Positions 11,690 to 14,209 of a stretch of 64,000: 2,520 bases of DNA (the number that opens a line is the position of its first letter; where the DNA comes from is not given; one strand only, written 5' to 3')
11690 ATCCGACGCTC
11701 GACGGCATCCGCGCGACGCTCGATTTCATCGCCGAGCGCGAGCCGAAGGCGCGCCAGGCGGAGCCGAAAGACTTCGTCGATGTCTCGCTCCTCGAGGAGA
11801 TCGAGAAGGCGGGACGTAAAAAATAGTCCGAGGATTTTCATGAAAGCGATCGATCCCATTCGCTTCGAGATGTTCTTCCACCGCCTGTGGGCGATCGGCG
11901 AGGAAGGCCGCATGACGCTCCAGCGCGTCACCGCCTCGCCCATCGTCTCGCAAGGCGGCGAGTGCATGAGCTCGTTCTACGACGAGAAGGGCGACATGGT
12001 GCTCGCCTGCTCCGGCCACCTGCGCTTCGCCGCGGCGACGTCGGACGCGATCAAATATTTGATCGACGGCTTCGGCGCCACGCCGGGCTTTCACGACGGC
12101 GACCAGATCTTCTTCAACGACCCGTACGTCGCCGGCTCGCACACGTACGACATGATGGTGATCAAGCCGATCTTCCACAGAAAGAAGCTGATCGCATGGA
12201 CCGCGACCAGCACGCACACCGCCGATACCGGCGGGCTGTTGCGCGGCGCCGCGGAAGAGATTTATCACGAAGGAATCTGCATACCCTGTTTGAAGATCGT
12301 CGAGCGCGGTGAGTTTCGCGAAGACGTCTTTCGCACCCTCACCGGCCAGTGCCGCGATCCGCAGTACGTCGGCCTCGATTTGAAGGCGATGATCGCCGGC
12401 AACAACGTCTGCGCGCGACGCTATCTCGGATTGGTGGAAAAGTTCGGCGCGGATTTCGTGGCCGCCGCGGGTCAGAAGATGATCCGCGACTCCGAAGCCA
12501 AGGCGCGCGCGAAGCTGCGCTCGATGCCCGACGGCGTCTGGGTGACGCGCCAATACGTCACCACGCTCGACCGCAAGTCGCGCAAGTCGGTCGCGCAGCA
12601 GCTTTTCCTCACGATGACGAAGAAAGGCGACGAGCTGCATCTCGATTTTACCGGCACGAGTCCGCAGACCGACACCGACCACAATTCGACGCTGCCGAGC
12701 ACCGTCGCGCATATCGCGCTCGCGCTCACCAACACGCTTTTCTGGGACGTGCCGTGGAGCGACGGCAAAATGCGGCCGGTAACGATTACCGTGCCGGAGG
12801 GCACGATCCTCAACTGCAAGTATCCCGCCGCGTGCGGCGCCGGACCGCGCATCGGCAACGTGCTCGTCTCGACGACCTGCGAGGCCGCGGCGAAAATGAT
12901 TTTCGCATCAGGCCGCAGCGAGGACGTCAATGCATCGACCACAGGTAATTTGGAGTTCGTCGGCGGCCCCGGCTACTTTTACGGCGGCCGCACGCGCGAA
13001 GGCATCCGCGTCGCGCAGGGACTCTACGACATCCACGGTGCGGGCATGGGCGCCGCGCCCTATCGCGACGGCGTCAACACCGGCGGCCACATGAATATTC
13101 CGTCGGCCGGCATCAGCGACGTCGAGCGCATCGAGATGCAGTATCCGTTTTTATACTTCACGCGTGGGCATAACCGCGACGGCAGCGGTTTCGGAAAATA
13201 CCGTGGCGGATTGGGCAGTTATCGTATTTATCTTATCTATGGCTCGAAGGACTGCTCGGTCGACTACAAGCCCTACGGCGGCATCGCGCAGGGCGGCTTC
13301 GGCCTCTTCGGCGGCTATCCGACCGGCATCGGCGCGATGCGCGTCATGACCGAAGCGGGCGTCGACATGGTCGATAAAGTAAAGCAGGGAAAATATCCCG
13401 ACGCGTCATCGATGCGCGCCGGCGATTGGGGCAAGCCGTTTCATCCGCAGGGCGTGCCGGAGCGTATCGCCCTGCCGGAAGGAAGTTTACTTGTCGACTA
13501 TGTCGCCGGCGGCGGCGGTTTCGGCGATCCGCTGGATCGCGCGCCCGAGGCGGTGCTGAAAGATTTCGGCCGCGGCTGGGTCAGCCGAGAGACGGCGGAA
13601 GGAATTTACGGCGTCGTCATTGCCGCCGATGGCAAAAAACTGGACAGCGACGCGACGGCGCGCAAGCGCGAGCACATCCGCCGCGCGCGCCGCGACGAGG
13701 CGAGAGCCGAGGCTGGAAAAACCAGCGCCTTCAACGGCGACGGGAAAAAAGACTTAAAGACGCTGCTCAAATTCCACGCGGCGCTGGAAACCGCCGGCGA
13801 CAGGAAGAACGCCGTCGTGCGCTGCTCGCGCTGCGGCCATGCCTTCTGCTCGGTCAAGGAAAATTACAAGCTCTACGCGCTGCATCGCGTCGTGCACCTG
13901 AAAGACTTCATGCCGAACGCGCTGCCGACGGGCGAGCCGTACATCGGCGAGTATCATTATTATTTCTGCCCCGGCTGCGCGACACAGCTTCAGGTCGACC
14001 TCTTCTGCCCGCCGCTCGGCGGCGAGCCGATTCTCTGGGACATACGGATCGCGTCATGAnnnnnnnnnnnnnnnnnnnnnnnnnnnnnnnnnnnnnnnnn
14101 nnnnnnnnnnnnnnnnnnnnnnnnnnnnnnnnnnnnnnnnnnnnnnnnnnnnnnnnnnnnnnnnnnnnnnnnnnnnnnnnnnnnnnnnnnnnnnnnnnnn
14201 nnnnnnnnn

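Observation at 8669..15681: Acetone-carboxylase-like operon with alpha-gamma fusion, an inserted orphan SBP, and a thiolase/DUF35 pair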

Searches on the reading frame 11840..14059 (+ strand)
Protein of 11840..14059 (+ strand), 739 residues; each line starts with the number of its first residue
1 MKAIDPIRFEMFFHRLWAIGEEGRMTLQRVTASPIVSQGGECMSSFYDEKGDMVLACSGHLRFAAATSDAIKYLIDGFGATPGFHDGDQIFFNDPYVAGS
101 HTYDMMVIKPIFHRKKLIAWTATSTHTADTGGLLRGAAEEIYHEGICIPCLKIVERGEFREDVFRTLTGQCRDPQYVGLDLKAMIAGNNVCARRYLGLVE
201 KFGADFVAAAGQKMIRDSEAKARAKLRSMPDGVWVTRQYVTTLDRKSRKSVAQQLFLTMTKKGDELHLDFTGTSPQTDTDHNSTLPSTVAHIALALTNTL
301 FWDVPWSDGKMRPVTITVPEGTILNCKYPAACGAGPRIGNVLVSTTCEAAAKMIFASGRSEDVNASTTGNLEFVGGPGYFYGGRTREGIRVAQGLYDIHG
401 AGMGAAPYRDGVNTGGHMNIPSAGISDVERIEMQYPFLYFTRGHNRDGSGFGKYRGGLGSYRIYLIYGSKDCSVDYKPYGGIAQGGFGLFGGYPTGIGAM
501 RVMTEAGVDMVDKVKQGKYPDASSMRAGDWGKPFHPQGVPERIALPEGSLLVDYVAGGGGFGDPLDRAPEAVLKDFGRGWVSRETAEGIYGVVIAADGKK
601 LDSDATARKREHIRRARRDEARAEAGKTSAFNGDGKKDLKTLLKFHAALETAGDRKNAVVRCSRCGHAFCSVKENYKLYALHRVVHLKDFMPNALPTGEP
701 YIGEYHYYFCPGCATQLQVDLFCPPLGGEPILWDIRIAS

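Call 4: search_protein_families(library=pfam, proteins=[window:11840-14059:+], max_evalue=0.01)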
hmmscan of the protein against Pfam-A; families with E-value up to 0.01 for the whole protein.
window:11840-14059:+ (739 aa): 2 families
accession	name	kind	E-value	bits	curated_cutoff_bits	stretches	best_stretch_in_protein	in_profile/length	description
PF02538.19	Hydantoinase_B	-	1.9e-106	357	26.8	1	5-564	1-519/519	Hydantoinase B/oxoprolinase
PF08882.16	Acetone_carb_G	-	2.1e-07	31.6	21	1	656-736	23-102/113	Acetone carboxylase gamma subunit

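Call 5: search_protein_families(library=ncbifam, proteins=[window:11840-14059:+], max_evalue=0.01)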
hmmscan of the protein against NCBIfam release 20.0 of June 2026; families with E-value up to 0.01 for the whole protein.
window:11840-14059:+ (739 aa): 2 families
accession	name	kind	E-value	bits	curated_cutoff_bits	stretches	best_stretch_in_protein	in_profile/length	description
NF042976.1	AcphenoCarb_ApcD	equivalog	3.8e-75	253.5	1500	1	2-624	27-650/685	acetophenone carboxylase subunit delta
NF050157.1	CapLactmsBetCapB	equivalog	1.4e-55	188.6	1000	2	4-460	1-448/577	caprolactamase subunit beta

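Call 7: find_encoding_contigs(protein=window:11840-14059:+, flank=10000, max_places=6)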
Protein window:11840-14059:+ (739 aa): 5 contigs read that carry it; 3 places shown.
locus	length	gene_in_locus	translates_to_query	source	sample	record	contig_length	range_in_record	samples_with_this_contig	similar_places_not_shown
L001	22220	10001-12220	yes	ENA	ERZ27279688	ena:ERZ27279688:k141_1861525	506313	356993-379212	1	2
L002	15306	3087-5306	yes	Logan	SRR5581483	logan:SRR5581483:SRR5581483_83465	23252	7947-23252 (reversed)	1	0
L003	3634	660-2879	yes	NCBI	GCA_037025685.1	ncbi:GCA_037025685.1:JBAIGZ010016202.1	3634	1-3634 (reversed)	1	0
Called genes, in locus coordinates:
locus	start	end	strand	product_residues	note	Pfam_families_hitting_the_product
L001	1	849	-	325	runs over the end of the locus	PF13379:NMT1_2, PF09084:NMT1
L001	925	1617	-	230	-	PF00903:Glyoxalase, PF18029:Glyoxalase_6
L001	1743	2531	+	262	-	PF00285:Citrate_synt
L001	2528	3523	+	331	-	PF09084:NMT1, PF13379:NMT1_2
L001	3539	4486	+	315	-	PF03601:Cons_hypoth698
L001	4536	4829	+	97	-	-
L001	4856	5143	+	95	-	-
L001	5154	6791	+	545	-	-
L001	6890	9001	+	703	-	PF01869:BcrAD_BadFG (faint), PF05378:Hydant_A_N, PF01968:Hydantoinase_A, PF19278:Hydant_A_C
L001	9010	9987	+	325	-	PF13379:NMT1_2, PF09084:NMT1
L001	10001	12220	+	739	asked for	PF02538:Hydantoinase_B, PF08882:Acetone_carb_G (weak)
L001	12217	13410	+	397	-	PF22691:Thiolase_C_1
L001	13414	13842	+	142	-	PF12172:zf-ChsH2, PF01796:OB_ChsH2_C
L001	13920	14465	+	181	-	PF00254:FKBP_C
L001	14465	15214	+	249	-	PF02146:SIR2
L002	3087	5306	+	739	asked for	PF02538:Hydantoinase_B, PF08882:Acetone_carb_G (weak)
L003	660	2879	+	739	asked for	PF02538:Hydantoinase_B, PF08882:Acetone_carb_G (weak)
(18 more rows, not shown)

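Call 8: find_homologous_proteins(query=window:11840-14059:+, max_evalue=1e-10)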
Query window:11840-14059:+ (739 aa): 615 proteins with E <= 1e-10 among 8000 candidates; the best 120 are listed.
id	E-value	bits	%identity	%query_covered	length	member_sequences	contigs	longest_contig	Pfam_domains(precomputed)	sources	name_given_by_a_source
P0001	0.0e+0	1686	96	100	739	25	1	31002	PF02538.20,PF08882.17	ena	-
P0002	0.0e+0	1638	93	100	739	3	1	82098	PF02538.20,PF08882.17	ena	-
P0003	0.0e+0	1628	93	100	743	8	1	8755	PF02538.20,PF08882.17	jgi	jgi:N-methylhydantoinase B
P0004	0.0e+0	1618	92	100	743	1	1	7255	PF02538.20,PF08882.17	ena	-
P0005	0.0e+0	1547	88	100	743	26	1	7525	PF02538.20,PF08882.17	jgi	jgi:N-methylhydantoinase B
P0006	0.0e+0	1542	89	100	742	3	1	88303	PF02538.20,PF08882.17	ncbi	-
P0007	0.0e+0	1524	87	99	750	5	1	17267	PF02538.20,PF08882.17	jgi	jgi:N-methylhydantoinase B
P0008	0.0e+0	1523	87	99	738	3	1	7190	PF02538.20,PF08882.17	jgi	jgi:N-methylhydantoinase B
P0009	0.0e+0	1511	85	100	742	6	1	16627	PF02538.20,PF08882.17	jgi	jgi:N-methylhydantoinase B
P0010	0.0e+0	1510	86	99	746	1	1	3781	PF02538.20,PF08882.17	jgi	jgi:N-methylhydantoinase B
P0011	0.0e+0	1502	85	100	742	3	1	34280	PF02538.20,PF08882.17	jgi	jgi:N-methylhydantoinase B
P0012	0.0e+0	1494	85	100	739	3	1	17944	PF02538.20,PF08882.17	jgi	jgi:N-methylhydantoinase B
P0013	0.0e+0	1488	84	100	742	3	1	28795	PF02538.20,PF08882.17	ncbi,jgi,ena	-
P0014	0.0e+0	1481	84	100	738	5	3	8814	PF02538.20,PF08882.17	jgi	jgi:N-methylhydantoinase B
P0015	0.0e+0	1477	84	99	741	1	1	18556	PF02538.20,PF08882.17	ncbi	-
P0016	0.0e+0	1477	93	90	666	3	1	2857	PF02538.20,PF08882.17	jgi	jgi:N-methylhydantoinase B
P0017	0.0e+0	1430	82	100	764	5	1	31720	PF02538.20,PF08882.17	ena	-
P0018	0.0e+0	1411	79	100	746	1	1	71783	PF02538.20,PF08882.17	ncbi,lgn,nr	ncbi:MAG: hydantoinase B/oxoprolinase family protein [Deltaproteobacteria bacterium]|nr:hydantoinase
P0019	0.0e+0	1411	81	99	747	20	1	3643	PF02538.20,PF08882.17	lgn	-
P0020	0.0e+0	1401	80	100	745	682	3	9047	PF02538.20,PF08882.17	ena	-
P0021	0.0e+0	1399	85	93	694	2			PF02538.20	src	-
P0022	0.0e+0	1397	80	100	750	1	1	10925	PF02538.20,PF08882.17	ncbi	-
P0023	0.0e+0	1397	80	99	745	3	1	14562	PF02538.20,PF08882.17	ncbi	-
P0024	0.0e+0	1395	80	99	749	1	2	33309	PF02538.20,PF08882.17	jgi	jgi:N-methylhydantoinase B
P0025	0.0e+0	1395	79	100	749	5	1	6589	PF02538.20,PF08882.17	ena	-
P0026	0.0e+0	1394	80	99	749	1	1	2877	PF02538.20,PF08882.17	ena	-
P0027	0.0e+0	1393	80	99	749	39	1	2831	PF02538.20,PF08882.17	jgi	jgi:N-methylhydantoinase B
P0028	0.0e+0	1390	80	100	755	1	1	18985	PF02538.20,PF08882.17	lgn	-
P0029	0.0e+0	1389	79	99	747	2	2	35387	PF02538.20,PF08882.17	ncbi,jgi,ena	-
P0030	0.0e+0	1389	79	100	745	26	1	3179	PF02538.20,PF08882.17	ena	-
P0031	0.0e+0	1389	79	99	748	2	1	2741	PF02538.20,PF08882.17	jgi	jgi:N-methylhydantoinase B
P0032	0.0e+0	1387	78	100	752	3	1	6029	PF02538.20,PF08882.17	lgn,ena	-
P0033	0.0e+0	1387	80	100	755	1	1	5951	PF02538.20,PF08882.17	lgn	-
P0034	0.0e+0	1387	79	99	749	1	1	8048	PF02538.20,PF08882.17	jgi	jgi:N-methylhydantoinase B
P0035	0.0e+0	1386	79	99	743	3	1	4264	PF02538.20,PF08882.17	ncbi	-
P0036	0.0e+0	1385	79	100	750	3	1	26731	PF02538.20,PF08882.17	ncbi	-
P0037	0.0e+0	1385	79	99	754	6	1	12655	PF02538.20,PF08882.17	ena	-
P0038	0.0e+0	1384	79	99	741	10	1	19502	PF02538.20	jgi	jgi:N-methylhydantoinase B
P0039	0.0e+0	1384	80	100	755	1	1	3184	PF02538.20,PF08882.17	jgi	jgi:N-methylhydantoinase B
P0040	0.0e+0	1382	80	100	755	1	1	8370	PF02538.20,PF08882.17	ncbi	-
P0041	0.0e+0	1382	79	99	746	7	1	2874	PF02538.20,PF08882.17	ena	-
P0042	0.0e+0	1381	79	99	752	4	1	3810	PF02538.20,PF08882.17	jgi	-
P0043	0.0e+0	1381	79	100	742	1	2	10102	PF02538.20,PF08882.17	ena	-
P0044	0.0e+0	1381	79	100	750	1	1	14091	PF02538.20,PF08882.17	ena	-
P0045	0.0e+0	1381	79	99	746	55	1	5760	PF02538.20,PF08882.17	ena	-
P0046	0.0e+0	1380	79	99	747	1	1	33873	PF02538.20,PF08882.17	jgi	jgi:N-methylhydantoinase B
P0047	0.0e+0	1380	79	100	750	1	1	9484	PF02538.20,PF08882.17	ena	-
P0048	0.0e+0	1380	79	100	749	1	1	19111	PF02538.20,PF08882.17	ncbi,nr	ncbi:MAG TPA: hydantoinase B/oxoprolinase family protein [Candidatus Eisenbacteria bacterium]|nr:hyd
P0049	0.0e+0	1380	79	99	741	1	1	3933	PF02538.20,PF08882.17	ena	-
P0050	0.0e+0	1379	79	99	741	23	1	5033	PF02538.20,PF08882.17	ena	-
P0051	0.0e+0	1379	79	99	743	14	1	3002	PF02538.20,PF08882.17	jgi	-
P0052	0.0e+0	1378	79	99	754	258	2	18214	PF02538.20,PF08882.17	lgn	-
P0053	0.0e+0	1378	79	100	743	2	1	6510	PF02538.20,PF08882.17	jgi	jgi:N-methylhydantoinase B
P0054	0.0e+0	1377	78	100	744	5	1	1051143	PF02538.20,PF08882.17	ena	-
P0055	0.0e+0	1377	79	100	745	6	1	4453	PF02538.20,PF08882.17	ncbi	-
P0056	0.0e+0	1376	78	100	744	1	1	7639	PF02538.20,PF08882.17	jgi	jgi:N-methylhydantoinase B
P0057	0.0e+0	1376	79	100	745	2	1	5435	PF02538.20,PF08882.17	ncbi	ncbi:MAG TPA: hydantoinase B/oxoprolinase family protein [Pseudolabrys sp.]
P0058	0.0e+0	1375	78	100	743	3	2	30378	PF02538.20,PF08882.17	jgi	jgi:N-methylhydantoinase B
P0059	0.0e+0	1375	79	99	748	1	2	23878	PF02538.20,PF08882.17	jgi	jgi:N-methylhydantoinase B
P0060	0.0e+0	1373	78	99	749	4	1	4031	PF02538.20,PF08882.17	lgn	-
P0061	0.0e+0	1373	79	99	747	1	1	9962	PF02538.20,PF08882.17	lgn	-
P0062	0.0e+0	1373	78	99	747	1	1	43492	PF02538.20,PF08882.17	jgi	jgi:N-methylhydantoinase B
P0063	0.0e+0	1371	79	98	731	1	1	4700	PF02538.20,PF08882.17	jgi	jgi:N-methylhydantoinase B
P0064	0.0e+0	1371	79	100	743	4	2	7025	PF02538.20,PF08882.17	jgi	jgi:N-methylhydantoinase B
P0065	0.0e+0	1371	78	99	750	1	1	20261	PF02538.20,PF08882.17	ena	-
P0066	0.0e+0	1371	79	100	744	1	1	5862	PF02538.20,PF08882.17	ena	-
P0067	0.0e+0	1370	79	100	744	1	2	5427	PF02538.20,PF08882.17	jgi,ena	jgi:N-methylhydantoinase B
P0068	0.0e+0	1370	78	99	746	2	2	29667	PF02538.20,PF08882.17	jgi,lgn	jgi:N-methylhydantoinase B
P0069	0.0e+0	1368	79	100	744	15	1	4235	PF02538.20,PF08882.17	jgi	jgi:N-methylhydantoinase B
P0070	0.0e+0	1367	78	99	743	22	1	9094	PF02538.20,PF08882.17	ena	-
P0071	0.0e+0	1367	78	100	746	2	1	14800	PF02538.20,PF08882.17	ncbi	-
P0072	0.0e+0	1367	78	100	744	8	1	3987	PF02538.20,PF08882.17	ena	-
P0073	0.0e+0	1366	77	100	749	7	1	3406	PF02538.20,PF08882.17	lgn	-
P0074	0.0e+0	1365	79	100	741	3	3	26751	PF02538.20,PF08882.17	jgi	jgi:N-methylhydantoinase B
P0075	0.0e+0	1364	79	99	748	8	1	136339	PF02538.20,PF08882.17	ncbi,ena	-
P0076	0.0e+0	1364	78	100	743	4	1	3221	PF02538.20,PF08882.17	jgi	jgi:N-methylhydantoinase B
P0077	0.0e+0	1363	79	99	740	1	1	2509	PF02538.20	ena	-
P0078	0.0e+0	1363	77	100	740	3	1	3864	PF02538.20,PF08882.17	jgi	jgi:N-methylhydantoinase B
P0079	0.0e+0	1363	79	99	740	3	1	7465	PF02538.20,PF08882.17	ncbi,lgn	ncbi:MAG TPA: hydantoinase B/oxoprolinase family protein [Candidatus Binatia bacterium]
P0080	0.0e+0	1362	77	99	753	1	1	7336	PF02538.20,PF08882.17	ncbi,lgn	ncbi:MAG: hydantoinase B/oxoprolinase family protein [Candidatus Binatia bacterium]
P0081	0.0e+0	1360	77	99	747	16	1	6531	PF02538.20,PF08882.17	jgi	-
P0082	0.0e+0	1358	77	99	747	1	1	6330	PF02538.20,PF08882.17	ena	-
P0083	0.0e+0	1358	78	99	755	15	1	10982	PF02538.20,PF08882.17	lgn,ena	-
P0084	0.0e+0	1358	77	99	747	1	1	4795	PF02538.20,PF08882.17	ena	-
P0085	0.0e+0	1358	78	99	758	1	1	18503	PF02538.20,PF08882.17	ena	-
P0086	0.0e+0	1357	77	99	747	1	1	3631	PF02538.20,PF08882.17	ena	-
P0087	0.0e+0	1354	79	100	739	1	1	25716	PF02538.20,PF08882.17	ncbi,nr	ncbi:MAG TPA: hydantoinase B/oxoprolinase family protein [Candidatus Binatia bacterium]|nr:hydantoin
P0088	0.0e+0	1353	78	99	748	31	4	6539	PF02538.20,PF08882.17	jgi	jgi:N-methylhydantoinase B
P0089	0.0e+0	1352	77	100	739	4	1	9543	PF02538.20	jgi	jgi:N-methylhydantoinase B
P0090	0.0e+0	1352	78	99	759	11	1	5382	PF02538.20,PF08882.17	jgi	jgi:N-methylhydantoinase B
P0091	0.0e+0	1352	79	98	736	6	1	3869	PF02538.20,PF08882.17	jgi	jgi:N-methylhydantoinase B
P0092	0.0e+0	1351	78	100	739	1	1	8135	PF02538.20,PF08882.17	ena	-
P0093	0.0e+0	1351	78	100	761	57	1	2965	PF02538.20,PF08882.17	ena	-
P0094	0.0e+0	1347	76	100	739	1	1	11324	PF02538.20,PF08882.17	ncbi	-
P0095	0.0e+0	1343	76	100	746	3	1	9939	PF02538.20,PF08882.17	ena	-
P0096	0.0e+0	1336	76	99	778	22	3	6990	PF02538.20,PF08882.17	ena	-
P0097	0.0e+0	1331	75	99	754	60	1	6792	PF02538.20,PF08882.17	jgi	jgi:N-methylhydantoinase B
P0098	0.0e+0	1322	78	96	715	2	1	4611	PF02538.20,PF08882.17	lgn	-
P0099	0.0e+0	1317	74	99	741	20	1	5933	PF02538.20,PF08882.17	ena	-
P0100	0.0e+0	1316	77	100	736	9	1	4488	PF02538.20,PF08882.17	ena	-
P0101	0.0e+0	1313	75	99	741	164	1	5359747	PF02538.20,PF08882.17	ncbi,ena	-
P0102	0.0e+0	1311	75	100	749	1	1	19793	PF02538.20,PF08882.17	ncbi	ncbi:MAG: hydantoinase B/oxoprolinase family protein [Candidatus Binatia bacterium]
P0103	0.0e+0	1282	78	95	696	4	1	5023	PF02538.20,PF08882.17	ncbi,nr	ncbi:MAG: hydantoinase B/oxoprolinase family protein, partial [Deltaproteobacteria bacterium]|nr:hyd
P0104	0.0e+0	1268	76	94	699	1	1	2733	PF02538.20,PF08882.17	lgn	-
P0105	0.0e+0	1268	78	94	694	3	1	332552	PF02538.20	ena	-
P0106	0.0e+0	1233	70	99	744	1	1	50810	PF02538.20,PF08882.17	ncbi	ncbi:MAG: hydantoinase B/oxoprolinase family protein [Candidatus Binatia bacterium]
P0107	0.0e+0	1232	79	90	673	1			PF02538.20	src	-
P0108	0.0e+0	1231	70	100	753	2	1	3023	PF02538.20,PF08882.17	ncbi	-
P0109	0.0e+0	1227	70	99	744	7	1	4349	PF02538.20,PF08882.17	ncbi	ncbi:MAG: hydantoinase B/oxoprolinase family protein [Candidatus Binatia bacterium]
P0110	0.0e+0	1220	73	94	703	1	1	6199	PF02538.20,PF08882.17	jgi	-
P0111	0.0e+0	1219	96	73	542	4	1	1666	PF02538.20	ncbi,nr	ncbi:MAG TPA: hydantoinase B/oxoprolinase family protein, partial [Candidatus Binatia bacterium]|nr:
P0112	0.0e+0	1210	69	99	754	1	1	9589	PF02538.20,PF08882.17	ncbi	-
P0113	0.0e+0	1207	69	99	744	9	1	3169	PF02538.20,PF08882.17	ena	-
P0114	0.0e+0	1205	69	99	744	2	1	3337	PF02538.20,PF08882.17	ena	-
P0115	0.0e+0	1199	69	99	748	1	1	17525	PF02538.20,PF08882.17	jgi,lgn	jgi:N-methylhydantoinase B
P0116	0.0e+0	1193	68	99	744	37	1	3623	PF02538.20,PF08882.17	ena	-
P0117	0.0e+0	1179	67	99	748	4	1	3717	PF02538.20,PF08882.17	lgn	-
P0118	0.0e+0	1166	78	86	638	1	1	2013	PF02538.20,PF08882.17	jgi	jgi:N-methylhydantoinase B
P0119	0.0e+0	1151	67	99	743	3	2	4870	PF02538.20,PF08882.17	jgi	jgi:N-methylhydantoinase B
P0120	0.0e+0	1140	66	99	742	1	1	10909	PF02538.20,PF08882.17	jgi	jgi:N-methylhydantoinase B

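Call 12: find_encoding_contigs(protein=P0101, flank=10000, max_places=3)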
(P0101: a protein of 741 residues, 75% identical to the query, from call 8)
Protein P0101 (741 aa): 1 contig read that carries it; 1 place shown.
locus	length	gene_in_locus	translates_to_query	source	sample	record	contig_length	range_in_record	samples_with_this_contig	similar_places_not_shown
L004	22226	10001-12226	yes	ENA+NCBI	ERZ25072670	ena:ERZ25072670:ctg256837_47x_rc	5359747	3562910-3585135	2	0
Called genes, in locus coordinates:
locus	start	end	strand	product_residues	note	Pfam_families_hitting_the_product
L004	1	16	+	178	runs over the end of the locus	PF07331:TctB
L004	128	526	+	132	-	-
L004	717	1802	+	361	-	PF03401:TctC (faint)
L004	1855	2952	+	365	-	-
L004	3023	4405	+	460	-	PF20695:UbiD_N, PF01977:UbiD, PF20696:UbiD_C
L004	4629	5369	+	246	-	PF00106:adh_short, PF08659:KR, PF13561:adh_short_C2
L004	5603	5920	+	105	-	PF04851:ResIII, PF00270:DEAD (weak)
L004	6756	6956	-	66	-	-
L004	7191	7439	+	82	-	-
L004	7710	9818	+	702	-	PF05378:Hydant_A_N, PF01968:Hydantoinase_A, PF19278:Hydant_A_C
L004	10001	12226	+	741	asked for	PF02538:Hydantoinase_B, PF08882:Acetone_carb_G (weak)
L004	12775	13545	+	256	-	PF00285:Citrate_synt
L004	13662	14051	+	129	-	PF00528:BPD_transp_1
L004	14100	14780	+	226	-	PF00565:SNase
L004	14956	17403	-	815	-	PF02515:CoA_transf_3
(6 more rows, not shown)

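Call 13: find_related_loci(query=window:11840-14059:+, collection=genome_contigs, flank=10000)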
Query window:11840-14059:+ (739 aa) in genome_contigs; peptide patterns used: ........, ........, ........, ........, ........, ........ (x = any residue, [..] = any of these).
223 stretches matched a pattern; 179 encode a relative of the query (tblastn E <= 1e-3); the best 80 are kept; 80 distinct loci.
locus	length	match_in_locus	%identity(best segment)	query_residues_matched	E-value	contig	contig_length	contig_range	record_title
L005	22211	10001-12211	91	3-739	0e+0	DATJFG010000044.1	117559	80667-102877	MAG TPA_asm: Verrucomicrobiia bacterium isolate SMAG_U15454 k141_134598, whole genome shotgun sequence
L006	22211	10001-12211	86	1-737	0e+0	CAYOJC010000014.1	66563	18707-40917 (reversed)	MAG TPA_asm: uncultured Syntrophobacteraceae bacterium isolate SRP136066_co1_407 genome assembly, contig: NODE_254_lengt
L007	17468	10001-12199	86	4-736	0e+0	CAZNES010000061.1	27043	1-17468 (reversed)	MAG TPA_asm: uncultured Syntrophobacteraceae bacterium isolate SRP119689_co1_315 genome assembly, contig: NODE_2238_leng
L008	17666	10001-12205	84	4-738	0e+0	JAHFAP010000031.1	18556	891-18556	MAG: Deltaproteobacteria bacterium isolate nzgw178 NODE_1229_length_18557_cov_7.199392, whole genome shotgun sequence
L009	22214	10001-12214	82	1-737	0e+0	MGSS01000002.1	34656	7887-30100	MAG: Deltaproteobacteria bacterium RIFCSPLOWO2_12_FULL_60_19 rifcsplowo2_12_scaffold_1061, whole genome shotgun sequence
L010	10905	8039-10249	82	3-737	0e+0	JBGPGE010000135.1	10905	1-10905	MAG: Candidatus Binatia bacterium isolate OBJ_0618_7090110_5 k141_5065752_length_10905_cov_19.9987, whole genome shotgun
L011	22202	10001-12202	81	4-737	0e+0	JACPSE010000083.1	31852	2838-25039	MAG: Deltaproteobacteria bacterium isolate NC_groundwater_697_Ag_S-0.2um_55_12 S36_SO-2_scaffold_269080, whole genome sh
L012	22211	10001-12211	79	1-737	0e+0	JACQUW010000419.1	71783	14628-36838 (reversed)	MAG: Deltaproteobacteria bacterium isolate NC_groundwater_1447_Ag_S-0.65um_55_23 S_p65_S5_coassembly_k141_5512908, whole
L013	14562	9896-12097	80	4-737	0e+0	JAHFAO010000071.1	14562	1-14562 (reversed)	MAG: Deltaproteobacteria bacterium isolate nzgw177 NODE_2101_length_14563_cov_5.359161, whole genome shotgun sequence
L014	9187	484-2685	80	3-738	0e+0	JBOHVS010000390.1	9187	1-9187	MAG: Candidatus Binatia bacterium isolate M3-S_metawrap_bin.248 k127_1147127, whole genome shotgun sequence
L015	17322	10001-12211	79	2-739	0e+0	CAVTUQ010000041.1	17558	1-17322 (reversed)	MAG: uncultured delta proteobacterium isolate MFD04944.bin.4.678 genome assembly, contig: contig_68222, whole genome sho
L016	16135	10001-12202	79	3-737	0e+0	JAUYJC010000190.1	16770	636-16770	MAG: Deltaproteobacteria bacterium isolate C24_metabat.bin.121_sub C24_k141_601731, whole genome shotgun sequence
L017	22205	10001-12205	80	2-737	0e+0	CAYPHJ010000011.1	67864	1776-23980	MAG TPA_asm: uncultured Syntrophobacteraceae bacterium isolate SRP217488_co1_39 genome assembly, contig: NODE_104_length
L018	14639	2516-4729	79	1-737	0e+0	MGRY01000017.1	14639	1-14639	MAG: Deltaproteobacteria bacterium RIFCSPLOWO2_02_56_12 rifcsplowo2_02_sub10_scaffold_1167, whole genome shotgun sequenc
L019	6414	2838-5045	81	1-737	0e+0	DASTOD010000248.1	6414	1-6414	MAG TPA_asm: Candidatus Binatia bacterium isolate SMAG_U2161 k141_1041101, whole genome shotgun sequence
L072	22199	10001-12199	63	4-739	0e+0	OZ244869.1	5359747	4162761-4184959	MAG: uncultured Candidatus Binatia bacterium isolate 4a3a7036-e571-4a1a-a60d-b403d30aaf4e genome assembly, chromosome: 1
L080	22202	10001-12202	62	4-739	0e+0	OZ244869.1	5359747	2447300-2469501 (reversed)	MAG: uncultured Candidatus Binatia bacterium isolate 4a3a7036-e571-4a1a-a60d-b403d30aaf4e genome assembly, chromosome: 1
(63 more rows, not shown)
